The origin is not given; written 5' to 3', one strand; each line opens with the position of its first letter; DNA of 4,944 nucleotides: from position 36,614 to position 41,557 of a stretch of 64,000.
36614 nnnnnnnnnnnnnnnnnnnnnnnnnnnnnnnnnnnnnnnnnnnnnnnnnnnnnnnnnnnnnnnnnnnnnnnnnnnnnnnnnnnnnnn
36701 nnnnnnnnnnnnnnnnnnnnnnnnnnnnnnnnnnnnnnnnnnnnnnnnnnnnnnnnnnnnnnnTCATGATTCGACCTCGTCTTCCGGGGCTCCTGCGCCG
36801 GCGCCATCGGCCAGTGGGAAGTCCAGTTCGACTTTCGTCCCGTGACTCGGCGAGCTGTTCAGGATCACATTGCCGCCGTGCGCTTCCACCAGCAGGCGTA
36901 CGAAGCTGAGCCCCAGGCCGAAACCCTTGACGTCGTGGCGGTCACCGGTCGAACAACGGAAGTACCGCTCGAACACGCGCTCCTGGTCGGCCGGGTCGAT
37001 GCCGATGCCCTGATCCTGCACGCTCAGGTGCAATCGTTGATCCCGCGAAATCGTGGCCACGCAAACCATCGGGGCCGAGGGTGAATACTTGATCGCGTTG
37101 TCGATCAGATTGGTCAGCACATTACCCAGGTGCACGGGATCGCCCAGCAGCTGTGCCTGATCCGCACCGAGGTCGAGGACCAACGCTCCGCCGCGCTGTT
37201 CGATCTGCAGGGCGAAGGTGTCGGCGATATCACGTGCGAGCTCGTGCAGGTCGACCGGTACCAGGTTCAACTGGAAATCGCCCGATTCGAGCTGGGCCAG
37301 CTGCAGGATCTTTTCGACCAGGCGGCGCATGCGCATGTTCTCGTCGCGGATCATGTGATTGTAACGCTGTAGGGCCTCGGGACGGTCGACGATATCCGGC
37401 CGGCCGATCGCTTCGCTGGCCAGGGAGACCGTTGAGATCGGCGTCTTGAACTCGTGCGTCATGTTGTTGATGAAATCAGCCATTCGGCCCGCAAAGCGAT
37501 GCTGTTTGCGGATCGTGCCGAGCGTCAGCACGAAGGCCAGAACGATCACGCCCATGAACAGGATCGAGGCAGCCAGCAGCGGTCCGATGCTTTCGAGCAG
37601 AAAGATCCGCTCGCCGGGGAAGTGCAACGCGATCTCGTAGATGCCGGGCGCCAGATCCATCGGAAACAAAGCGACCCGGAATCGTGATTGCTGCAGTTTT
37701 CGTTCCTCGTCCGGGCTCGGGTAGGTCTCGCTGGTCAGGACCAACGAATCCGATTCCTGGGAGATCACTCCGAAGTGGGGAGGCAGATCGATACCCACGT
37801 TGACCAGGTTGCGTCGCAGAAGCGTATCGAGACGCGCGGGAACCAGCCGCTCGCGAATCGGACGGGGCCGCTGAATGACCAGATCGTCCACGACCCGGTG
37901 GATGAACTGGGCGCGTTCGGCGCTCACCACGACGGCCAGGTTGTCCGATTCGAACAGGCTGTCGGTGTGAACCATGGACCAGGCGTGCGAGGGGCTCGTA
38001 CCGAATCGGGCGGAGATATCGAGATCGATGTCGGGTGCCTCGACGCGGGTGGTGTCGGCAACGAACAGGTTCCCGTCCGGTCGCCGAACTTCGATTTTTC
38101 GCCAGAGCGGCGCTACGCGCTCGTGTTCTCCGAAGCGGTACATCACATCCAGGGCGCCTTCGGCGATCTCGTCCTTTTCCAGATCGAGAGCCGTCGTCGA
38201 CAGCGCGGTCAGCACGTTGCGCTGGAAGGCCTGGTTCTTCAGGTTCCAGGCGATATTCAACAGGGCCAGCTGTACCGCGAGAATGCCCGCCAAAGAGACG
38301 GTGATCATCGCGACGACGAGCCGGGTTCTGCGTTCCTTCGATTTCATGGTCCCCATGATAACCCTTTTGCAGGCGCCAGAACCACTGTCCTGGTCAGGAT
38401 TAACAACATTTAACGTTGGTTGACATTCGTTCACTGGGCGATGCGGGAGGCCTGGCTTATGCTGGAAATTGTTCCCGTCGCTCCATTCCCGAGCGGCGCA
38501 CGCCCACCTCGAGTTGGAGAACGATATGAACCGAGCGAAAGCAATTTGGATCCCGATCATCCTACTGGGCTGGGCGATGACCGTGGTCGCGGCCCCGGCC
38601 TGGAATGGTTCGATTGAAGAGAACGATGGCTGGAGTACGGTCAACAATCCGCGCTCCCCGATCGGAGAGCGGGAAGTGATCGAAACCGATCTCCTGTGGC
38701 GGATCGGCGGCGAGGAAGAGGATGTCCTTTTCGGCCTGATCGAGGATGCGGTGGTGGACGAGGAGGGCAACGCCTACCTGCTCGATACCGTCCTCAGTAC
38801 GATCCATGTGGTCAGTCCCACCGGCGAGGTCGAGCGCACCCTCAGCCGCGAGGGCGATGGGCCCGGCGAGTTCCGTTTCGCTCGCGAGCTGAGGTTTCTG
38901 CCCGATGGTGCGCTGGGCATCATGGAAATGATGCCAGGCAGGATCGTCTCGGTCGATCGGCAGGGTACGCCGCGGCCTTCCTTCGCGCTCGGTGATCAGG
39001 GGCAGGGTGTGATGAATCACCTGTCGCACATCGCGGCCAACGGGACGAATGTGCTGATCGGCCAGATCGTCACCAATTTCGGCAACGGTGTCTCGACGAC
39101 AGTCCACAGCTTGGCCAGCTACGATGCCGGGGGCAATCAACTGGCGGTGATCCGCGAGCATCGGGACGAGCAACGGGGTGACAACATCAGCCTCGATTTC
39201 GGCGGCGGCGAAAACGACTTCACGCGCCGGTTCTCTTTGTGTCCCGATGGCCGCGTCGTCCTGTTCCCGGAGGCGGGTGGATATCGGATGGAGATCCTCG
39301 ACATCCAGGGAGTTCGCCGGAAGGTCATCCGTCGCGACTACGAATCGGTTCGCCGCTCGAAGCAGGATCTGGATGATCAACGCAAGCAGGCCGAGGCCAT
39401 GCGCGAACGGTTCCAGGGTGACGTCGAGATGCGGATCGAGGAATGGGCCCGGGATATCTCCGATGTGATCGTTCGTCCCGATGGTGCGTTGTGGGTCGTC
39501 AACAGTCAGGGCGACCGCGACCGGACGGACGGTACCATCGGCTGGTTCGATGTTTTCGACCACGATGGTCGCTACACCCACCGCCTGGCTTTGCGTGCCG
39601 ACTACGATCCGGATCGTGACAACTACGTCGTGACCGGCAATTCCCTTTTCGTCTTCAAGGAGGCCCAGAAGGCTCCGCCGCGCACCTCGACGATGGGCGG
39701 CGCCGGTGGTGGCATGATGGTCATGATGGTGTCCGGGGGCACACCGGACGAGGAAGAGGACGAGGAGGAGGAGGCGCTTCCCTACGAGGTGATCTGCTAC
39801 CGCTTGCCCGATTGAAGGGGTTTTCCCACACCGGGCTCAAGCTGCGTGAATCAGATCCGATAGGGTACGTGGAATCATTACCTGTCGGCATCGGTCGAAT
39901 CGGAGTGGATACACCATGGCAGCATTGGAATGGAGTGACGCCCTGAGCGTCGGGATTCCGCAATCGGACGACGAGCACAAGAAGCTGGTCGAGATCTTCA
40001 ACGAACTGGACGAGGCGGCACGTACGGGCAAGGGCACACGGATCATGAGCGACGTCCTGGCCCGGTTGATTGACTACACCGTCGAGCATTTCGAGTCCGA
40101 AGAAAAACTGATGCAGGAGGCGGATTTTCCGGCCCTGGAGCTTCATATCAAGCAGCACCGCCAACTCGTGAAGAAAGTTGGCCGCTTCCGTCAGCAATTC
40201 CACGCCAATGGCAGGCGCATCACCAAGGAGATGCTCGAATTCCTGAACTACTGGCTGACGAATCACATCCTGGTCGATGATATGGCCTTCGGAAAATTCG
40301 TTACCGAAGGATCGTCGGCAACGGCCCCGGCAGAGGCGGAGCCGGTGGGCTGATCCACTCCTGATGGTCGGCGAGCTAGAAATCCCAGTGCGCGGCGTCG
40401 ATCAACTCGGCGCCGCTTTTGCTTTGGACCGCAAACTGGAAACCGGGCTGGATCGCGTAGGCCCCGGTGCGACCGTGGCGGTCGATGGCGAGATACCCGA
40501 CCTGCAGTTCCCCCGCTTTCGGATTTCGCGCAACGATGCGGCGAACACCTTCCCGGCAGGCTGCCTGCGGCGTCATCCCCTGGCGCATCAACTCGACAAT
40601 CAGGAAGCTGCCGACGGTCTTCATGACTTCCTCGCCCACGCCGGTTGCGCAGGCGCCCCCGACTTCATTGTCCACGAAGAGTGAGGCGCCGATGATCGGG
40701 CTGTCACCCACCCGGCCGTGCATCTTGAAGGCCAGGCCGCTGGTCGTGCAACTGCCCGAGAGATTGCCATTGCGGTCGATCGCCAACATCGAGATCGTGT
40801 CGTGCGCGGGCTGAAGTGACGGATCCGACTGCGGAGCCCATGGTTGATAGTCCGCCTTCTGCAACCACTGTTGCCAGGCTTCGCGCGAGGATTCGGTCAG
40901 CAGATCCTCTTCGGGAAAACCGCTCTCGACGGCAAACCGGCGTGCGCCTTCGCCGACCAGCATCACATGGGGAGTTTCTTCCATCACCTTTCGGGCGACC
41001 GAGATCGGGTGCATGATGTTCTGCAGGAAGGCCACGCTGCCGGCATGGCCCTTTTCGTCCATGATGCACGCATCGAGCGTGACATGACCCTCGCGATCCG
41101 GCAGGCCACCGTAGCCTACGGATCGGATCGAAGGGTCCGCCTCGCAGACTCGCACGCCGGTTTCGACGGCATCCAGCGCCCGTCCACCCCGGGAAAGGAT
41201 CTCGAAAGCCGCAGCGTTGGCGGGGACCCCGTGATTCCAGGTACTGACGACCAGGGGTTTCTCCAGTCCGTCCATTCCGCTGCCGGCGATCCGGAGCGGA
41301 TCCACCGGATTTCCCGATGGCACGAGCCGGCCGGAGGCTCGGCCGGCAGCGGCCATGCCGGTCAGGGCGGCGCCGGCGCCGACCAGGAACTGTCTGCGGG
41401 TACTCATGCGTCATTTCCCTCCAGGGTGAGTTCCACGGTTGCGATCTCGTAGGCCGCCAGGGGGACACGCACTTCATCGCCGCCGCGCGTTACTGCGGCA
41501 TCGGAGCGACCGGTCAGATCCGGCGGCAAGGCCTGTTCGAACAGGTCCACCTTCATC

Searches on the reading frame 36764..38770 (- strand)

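Call 27: search_protein_families(library=pfam, proteins=[window:36764-38770:-], max_evalue=0.00001)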
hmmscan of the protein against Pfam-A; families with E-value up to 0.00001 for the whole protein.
window:36764-38770:- (668 aa): 2 families
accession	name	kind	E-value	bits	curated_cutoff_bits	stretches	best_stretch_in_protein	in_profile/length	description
PF02518.31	HATPase_c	-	3.9e-26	92.1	26.4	1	543-654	1-110/111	Histidine kinase-, DNA gyrase B-, and HSP90-like ATPase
PF00512.31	HisKA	-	1.1e-12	48.3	26.9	1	430-497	2-66/66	His Kinase A (phospho-acceptor) domain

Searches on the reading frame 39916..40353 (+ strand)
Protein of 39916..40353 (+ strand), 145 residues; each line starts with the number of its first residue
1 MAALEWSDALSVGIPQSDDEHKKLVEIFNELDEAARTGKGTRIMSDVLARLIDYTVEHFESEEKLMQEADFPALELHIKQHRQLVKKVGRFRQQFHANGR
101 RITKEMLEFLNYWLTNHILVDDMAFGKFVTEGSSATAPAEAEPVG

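Call 27: search_protein_families(library=pfam, proteins=[window:39916-40353:+], max_evalue=0.00001)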
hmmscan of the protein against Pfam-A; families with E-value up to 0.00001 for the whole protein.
window:39916-40353:+ (145 aa): 1 family
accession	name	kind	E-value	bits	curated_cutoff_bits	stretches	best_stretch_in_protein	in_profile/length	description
PF01814.28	Hemerythrin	-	1.1e-16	62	25.3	1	18-123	7-121/127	Hemerythrin HHE cation binding domain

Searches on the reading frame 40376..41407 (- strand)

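Call 27: search_protein_families(library=pfam, proteins=[window:40376-41407:-], max_evalue=0.00001)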
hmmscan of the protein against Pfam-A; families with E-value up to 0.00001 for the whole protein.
window:40376-41407:- (343 aa): 1 family
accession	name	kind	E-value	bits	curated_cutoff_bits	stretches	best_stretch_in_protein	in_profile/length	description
PF01112.23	Asparaginase_2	-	9.7e-69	232.3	27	1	65-330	31-300/309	Asparaginase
